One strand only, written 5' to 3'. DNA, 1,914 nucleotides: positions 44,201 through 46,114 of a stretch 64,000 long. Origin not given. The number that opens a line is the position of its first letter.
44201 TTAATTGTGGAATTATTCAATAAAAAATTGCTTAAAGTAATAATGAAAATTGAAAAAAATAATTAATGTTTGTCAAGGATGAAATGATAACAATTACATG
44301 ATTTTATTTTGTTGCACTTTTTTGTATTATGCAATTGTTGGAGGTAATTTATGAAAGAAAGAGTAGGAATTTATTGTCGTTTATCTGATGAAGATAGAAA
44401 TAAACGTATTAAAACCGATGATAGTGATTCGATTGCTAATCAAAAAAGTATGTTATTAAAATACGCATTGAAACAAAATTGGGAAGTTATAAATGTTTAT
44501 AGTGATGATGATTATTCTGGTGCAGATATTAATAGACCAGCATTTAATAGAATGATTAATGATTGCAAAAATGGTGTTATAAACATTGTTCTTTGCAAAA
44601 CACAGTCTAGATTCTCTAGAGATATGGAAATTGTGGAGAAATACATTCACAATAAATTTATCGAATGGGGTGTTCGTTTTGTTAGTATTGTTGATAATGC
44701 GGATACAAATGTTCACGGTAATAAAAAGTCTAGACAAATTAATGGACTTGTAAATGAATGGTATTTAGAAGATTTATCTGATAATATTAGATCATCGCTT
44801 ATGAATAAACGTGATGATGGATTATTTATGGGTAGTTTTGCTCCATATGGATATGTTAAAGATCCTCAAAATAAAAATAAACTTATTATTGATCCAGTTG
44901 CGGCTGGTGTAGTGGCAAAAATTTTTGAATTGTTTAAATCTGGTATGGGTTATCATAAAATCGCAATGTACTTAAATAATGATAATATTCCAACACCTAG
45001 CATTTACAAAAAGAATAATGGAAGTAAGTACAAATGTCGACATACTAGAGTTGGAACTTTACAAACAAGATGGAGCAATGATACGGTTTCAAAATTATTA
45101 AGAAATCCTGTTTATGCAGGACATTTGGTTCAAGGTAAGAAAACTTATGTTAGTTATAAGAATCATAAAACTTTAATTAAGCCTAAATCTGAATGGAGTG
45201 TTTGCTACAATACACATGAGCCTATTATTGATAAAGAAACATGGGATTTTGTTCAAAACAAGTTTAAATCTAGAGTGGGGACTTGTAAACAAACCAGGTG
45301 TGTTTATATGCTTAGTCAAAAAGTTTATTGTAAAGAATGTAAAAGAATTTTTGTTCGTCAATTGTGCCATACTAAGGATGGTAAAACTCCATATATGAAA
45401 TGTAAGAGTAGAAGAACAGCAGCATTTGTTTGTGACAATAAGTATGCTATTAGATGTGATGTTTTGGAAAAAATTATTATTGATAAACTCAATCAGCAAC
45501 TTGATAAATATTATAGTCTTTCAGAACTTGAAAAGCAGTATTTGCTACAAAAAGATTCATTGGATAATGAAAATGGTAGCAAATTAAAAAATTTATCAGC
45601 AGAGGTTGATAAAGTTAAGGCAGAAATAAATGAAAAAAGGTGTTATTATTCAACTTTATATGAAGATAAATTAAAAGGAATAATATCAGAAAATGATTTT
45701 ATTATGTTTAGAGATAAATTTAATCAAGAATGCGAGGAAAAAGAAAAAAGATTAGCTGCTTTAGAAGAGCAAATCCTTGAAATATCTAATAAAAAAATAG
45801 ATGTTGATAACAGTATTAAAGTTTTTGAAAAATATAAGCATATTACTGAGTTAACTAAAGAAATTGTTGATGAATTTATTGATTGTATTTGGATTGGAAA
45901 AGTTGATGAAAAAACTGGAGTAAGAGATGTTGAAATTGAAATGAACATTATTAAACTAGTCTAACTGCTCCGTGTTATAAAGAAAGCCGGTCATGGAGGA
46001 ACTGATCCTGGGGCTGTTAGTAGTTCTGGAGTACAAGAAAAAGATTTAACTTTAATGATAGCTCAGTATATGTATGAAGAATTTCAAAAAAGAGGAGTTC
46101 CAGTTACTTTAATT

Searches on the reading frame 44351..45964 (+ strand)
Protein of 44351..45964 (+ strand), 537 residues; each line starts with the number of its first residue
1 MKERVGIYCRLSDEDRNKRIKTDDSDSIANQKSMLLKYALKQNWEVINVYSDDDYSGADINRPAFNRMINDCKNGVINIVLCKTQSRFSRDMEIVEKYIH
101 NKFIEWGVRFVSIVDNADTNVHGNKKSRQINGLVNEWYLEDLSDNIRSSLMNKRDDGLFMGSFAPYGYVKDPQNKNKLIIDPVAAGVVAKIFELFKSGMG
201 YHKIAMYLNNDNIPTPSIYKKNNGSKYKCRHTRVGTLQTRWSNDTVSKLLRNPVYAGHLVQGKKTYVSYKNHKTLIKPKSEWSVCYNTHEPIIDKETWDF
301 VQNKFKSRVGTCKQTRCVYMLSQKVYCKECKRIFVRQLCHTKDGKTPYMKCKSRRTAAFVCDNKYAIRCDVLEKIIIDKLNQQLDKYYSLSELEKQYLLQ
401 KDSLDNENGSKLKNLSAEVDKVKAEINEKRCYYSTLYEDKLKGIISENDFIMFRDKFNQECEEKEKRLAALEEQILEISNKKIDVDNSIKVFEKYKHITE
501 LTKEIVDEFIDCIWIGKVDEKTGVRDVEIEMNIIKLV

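Call 8: search_protein_families(library=pfam, proteins=[window:44351-45964:+], max_evalue=0.001)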
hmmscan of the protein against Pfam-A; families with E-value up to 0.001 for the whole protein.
window:44351-45964:+ (537 aa): 4 families
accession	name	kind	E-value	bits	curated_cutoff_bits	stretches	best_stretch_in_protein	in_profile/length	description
PF07508.19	Recombinase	-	4.3e-25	88.4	21.1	1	183-308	2-102/102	Recombinase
PF00239.26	Resolvase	-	6.4e-23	81.9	23.3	1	7-157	3-143/145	Resolvase, N terminal domain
PF13408.12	Zn_ribbon_recom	-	3e-09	37.6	25.3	1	320-381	1-58/58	Recombinase zinc beta ribbon domain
PF14287.11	DUF4368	-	2.9e-08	34.3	25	1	477-530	4-57/67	Domain of unknown function (DUF4368)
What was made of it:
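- On Integrative conjugative element (serine-recombinase type): Resolvase, Recombinase, Zn_ribbon and DUF4368 domains at 44351-45964 (call 8).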
